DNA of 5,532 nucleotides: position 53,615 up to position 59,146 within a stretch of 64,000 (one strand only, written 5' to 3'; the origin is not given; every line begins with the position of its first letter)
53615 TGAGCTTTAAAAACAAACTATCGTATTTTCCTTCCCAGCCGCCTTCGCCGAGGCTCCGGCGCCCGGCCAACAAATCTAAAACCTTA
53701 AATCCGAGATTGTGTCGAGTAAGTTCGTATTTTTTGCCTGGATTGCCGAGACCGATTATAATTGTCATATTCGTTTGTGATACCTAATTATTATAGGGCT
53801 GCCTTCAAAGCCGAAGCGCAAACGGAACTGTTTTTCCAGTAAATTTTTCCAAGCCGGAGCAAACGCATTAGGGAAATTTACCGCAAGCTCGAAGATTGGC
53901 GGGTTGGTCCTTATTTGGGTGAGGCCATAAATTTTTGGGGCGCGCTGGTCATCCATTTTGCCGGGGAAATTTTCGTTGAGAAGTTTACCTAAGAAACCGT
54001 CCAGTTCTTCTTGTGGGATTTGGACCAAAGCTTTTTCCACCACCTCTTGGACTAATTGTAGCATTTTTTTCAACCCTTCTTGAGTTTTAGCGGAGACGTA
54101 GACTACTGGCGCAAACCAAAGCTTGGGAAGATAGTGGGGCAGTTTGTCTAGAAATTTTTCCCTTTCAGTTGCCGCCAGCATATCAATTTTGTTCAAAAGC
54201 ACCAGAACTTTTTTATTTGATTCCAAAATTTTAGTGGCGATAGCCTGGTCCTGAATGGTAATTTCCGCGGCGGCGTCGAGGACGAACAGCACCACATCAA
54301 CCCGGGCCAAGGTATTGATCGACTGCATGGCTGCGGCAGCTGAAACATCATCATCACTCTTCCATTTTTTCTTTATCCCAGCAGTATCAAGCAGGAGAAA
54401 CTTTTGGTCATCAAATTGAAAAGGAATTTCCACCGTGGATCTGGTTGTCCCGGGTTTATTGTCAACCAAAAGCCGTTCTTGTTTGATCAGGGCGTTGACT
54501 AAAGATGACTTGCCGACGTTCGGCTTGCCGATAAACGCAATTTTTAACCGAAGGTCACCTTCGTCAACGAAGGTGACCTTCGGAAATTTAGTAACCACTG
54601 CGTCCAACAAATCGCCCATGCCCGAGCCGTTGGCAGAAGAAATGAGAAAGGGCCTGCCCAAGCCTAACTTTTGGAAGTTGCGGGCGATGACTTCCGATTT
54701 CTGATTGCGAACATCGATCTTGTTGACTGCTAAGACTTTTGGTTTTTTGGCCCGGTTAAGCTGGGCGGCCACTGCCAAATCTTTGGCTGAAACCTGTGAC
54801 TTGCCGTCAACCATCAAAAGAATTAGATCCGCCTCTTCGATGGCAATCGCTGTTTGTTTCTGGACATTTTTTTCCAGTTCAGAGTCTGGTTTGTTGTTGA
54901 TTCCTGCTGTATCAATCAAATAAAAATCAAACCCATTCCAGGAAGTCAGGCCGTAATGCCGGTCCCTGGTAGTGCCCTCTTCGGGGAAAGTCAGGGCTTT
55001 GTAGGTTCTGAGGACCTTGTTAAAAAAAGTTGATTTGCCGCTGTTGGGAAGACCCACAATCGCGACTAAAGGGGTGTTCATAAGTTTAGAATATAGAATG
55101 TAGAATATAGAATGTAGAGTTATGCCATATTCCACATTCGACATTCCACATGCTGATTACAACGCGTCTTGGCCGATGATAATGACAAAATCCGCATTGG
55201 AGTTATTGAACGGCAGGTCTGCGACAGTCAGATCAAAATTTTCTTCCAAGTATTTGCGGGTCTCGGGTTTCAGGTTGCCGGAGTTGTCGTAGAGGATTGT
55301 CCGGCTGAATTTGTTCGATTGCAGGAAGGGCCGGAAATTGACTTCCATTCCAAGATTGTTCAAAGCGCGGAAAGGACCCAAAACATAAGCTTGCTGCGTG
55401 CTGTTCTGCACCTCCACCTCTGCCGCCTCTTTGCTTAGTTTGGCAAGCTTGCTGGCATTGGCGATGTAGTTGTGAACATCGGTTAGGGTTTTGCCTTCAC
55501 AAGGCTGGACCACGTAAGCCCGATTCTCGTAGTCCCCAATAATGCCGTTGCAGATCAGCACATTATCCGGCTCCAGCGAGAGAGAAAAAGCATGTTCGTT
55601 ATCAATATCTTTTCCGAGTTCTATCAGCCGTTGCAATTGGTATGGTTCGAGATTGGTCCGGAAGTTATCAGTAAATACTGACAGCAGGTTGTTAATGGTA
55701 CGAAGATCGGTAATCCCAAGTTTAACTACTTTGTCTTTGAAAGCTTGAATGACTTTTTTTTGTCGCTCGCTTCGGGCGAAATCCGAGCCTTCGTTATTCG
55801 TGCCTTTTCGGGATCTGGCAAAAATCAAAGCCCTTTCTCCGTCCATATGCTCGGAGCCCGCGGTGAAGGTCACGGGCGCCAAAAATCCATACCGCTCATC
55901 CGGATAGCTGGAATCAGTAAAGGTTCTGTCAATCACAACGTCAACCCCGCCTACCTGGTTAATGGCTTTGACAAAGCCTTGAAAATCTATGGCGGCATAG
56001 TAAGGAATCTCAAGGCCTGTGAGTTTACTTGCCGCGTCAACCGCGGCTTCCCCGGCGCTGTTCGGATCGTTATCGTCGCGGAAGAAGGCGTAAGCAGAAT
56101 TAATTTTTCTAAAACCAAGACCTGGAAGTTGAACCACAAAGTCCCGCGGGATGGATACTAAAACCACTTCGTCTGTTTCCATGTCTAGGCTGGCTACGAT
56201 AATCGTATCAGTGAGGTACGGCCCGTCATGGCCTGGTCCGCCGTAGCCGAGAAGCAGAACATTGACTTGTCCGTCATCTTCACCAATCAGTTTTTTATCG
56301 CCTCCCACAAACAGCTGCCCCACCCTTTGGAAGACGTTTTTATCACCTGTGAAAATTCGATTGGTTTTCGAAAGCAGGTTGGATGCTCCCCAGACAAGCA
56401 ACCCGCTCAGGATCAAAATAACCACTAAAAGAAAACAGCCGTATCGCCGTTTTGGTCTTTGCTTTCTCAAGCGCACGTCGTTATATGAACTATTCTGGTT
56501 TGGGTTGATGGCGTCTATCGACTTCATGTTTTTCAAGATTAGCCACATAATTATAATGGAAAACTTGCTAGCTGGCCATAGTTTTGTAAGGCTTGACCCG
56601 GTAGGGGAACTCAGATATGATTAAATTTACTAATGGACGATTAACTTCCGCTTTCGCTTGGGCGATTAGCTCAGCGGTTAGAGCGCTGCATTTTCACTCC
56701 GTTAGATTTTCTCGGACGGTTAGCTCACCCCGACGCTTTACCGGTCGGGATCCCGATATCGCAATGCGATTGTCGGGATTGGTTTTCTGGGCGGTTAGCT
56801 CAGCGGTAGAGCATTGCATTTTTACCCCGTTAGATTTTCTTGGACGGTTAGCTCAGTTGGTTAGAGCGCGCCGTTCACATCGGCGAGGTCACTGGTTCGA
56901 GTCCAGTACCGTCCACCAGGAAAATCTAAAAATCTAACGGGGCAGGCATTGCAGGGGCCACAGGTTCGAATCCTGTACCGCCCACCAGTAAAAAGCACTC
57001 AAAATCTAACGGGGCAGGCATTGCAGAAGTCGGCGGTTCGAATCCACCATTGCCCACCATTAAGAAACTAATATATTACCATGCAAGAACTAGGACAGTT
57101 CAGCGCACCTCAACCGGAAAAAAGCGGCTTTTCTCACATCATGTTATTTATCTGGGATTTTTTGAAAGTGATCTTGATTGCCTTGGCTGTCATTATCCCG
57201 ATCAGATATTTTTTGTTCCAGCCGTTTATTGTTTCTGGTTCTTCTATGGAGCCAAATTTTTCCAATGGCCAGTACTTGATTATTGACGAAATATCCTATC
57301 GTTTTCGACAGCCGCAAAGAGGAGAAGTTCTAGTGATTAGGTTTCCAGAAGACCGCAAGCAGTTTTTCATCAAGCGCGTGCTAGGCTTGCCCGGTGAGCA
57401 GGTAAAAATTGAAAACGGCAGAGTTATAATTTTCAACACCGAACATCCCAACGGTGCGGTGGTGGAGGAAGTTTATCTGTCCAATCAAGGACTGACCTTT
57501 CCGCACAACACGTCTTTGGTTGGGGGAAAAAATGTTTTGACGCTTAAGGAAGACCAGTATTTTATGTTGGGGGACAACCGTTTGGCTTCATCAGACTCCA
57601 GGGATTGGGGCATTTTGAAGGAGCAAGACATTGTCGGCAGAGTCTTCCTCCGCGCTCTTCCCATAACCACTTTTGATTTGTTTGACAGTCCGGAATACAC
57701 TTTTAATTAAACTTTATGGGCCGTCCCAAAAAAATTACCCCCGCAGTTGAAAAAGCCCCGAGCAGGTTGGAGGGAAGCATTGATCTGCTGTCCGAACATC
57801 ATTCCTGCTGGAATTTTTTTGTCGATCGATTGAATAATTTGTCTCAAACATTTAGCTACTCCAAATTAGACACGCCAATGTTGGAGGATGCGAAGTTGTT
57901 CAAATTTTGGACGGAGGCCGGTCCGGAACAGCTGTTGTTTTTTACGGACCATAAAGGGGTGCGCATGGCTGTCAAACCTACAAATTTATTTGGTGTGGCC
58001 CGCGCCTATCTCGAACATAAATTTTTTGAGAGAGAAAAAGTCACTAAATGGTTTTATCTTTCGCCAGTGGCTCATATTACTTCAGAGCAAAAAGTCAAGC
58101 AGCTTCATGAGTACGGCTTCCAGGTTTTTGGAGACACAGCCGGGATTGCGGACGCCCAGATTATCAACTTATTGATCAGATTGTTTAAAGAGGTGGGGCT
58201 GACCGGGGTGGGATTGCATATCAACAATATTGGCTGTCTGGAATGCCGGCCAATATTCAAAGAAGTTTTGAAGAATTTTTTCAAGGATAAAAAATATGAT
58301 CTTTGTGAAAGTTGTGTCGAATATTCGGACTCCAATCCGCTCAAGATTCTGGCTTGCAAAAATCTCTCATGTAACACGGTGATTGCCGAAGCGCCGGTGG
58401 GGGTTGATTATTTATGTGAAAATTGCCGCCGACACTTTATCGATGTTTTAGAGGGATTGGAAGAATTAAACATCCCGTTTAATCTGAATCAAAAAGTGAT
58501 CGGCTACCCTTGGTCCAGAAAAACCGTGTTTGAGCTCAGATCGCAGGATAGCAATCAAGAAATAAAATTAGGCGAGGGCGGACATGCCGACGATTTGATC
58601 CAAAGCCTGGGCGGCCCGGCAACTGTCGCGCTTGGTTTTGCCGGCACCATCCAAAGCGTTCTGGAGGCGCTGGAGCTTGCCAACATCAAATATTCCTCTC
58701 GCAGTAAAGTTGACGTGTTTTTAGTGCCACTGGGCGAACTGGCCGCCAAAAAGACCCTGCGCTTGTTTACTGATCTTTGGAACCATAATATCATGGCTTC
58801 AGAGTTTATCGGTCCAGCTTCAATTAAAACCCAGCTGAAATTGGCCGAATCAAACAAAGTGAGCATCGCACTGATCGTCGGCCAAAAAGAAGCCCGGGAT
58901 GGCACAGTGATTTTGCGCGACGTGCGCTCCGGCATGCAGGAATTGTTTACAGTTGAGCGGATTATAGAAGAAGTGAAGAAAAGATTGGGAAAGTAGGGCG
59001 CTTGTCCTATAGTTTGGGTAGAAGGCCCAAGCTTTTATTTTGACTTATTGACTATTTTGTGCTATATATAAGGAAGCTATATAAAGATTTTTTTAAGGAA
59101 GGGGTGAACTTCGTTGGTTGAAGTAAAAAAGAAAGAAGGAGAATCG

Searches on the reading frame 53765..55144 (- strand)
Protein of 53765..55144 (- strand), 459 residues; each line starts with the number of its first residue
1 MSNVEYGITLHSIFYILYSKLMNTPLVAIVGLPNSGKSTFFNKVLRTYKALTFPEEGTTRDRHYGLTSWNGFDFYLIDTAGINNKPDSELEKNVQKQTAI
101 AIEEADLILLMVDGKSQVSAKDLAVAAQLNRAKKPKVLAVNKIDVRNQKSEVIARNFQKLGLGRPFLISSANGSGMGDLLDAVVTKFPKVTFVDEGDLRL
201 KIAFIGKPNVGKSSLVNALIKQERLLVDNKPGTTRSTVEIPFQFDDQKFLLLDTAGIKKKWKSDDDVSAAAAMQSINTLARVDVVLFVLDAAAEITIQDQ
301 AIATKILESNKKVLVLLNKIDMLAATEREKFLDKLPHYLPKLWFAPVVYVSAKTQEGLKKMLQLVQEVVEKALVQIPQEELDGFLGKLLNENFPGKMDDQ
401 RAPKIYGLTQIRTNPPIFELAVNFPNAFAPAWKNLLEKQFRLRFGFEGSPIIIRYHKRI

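Call 27: search_protein_families(library=pfam, proteins=[window:53765-55144:-])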
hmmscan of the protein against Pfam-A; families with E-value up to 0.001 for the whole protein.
window:53765-55144:- (459 aa): 21 families
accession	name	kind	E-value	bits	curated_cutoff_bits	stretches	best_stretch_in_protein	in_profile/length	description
PF01926.29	MMR_HSR1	-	6.1e-54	181.4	21.9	2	201-319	1-113/113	50S ribosome-binding GTPase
PF02421.24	FeoB_N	-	9.2e-33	113.4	27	2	201-363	2-154/156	Ferrous iron transport protein B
PF00009.33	GTP_EFTU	-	1.1e-21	77.7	26.5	2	202-370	6-187/188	Elongation factor Tu GTP binding domain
PF00350.29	Dynamin_N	-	9.8e-16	58.7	27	1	202-240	1-38/168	Dynamin family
PF14714.11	KH_dom-like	-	4.6e-14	52.9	27.3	1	376-454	2-79/81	KH-domain-like of EngA bacterial GTPase enzymes, C-terminal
PF04548.22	AIG1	-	8.5e-14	51.8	27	1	201-366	2-182/212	AIG1 family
PF03193.22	RsgA_GTPase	-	4.4e-09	36.8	30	1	127-229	47-136/174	RsgA GTPase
PF08477.19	Roc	-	1.8e-06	28.6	27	0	201-257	1-66/119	Ras of Complex, Roc, domain of DAPkinase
PF10662.15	PduV-EutP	-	3.1e-06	27.5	21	0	92-181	51-139/143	Ethanolamine utilisation - propanediol utilisation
PF09439.16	SRPRB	-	4.3e-06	26.7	25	0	24-128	3-94/178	Signal recognition particle receptor beta subunit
PF03308.22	MeaB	-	4.3e-06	26.4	23.1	0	284-370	149-236/273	Methylmalonyl Co-A mutase-associated GTPase MeaB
PF19993.5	DO-GTPase2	-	1.9e-05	24.9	27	0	89-123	106-138/226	Double-GTPase 2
PF16897.10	MMR_HSR1_Xtn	-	2e-05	24.9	35.2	0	311-364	56-99/106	C-terminal region of MMR_HSR1 domain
PF04670.18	Gtr1_RagA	-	2.2e-05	24.4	22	1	202-335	2-136/232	Gtr1/RagA G protein conserved region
PF00071.28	Ras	-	3.6e-05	23.8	21.6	0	201-365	1-156/162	Ras family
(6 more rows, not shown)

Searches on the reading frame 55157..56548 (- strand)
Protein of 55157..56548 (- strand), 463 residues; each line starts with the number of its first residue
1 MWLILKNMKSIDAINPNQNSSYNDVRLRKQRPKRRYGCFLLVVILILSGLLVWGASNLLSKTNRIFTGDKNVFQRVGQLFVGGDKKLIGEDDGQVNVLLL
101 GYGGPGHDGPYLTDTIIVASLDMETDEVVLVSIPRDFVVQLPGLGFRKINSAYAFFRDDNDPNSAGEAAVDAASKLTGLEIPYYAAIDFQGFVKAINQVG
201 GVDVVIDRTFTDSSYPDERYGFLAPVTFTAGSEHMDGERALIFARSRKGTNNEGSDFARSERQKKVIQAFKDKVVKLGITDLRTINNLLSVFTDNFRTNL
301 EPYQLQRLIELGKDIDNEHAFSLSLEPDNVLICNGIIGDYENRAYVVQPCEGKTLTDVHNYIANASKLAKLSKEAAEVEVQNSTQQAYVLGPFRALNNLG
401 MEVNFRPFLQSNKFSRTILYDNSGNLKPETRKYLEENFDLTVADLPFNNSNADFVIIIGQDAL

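Call 77: search_protein_families(library=pfam, max_evalue=1e-8, proteins=[window:55157-56548:-])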
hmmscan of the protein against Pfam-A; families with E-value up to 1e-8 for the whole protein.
window:55157-56548:- (463 aa): 1 family
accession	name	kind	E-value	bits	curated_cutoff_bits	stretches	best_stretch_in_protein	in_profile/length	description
PF03816.19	LytR_cpsA_psr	-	1.7e-34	119.6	24.6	1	113-274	2-148/150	LytR_cpsA_psr family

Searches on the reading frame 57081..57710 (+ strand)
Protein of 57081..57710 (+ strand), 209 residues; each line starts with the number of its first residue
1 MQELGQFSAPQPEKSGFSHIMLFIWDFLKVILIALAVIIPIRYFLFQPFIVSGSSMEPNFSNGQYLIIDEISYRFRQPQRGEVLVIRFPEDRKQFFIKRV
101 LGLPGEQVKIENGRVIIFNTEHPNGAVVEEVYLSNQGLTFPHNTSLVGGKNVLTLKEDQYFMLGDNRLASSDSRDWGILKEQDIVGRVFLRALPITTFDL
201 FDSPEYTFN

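Call 77: search_protein_families(library=pfam, max_evalue=1e-8, proteins=[window:57081-57710:+])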
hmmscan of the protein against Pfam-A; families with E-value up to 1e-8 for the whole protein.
window:57081-57710:+ (209 aa): 1 family
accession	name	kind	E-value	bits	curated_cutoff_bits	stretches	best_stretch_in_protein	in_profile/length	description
PF10502.14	Peptidase_S26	-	8.6e-44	149.9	22.9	1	25-191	2-166/168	Signal peptidase, peptidase S26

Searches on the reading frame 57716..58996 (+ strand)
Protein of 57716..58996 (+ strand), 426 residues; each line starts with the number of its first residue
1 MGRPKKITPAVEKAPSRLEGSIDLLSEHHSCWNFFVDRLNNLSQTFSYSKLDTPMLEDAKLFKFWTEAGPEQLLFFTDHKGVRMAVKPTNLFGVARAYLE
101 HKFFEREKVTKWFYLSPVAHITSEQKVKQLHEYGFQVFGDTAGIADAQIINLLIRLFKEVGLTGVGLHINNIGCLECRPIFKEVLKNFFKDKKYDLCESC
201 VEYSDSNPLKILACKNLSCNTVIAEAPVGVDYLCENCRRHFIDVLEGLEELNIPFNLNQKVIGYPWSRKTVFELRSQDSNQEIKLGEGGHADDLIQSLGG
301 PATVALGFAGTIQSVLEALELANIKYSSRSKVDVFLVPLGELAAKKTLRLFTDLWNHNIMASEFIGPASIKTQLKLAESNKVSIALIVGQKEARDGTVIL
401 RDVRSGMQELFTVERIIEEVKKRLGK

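Call 77: search_protein_families(library=pfam, max_evalue=1e-8, proteins=[window:57716-58996:+])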
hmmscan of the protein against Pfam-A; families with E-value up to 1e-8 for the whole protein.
window:57716-58996:+ (426 aa): 2 families
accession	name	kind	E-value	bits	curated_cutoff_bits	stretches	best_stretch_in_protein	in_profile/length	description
PF13393.11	tRNA-synt_His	-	3.7e-18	66.2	25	1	23-313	4-306/308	Histidyl-tRNA synthetase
PF03129.25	HGTP_anticodon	-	1.3e-11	44.9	21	1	333-423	1-94/94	Anticodon binding domain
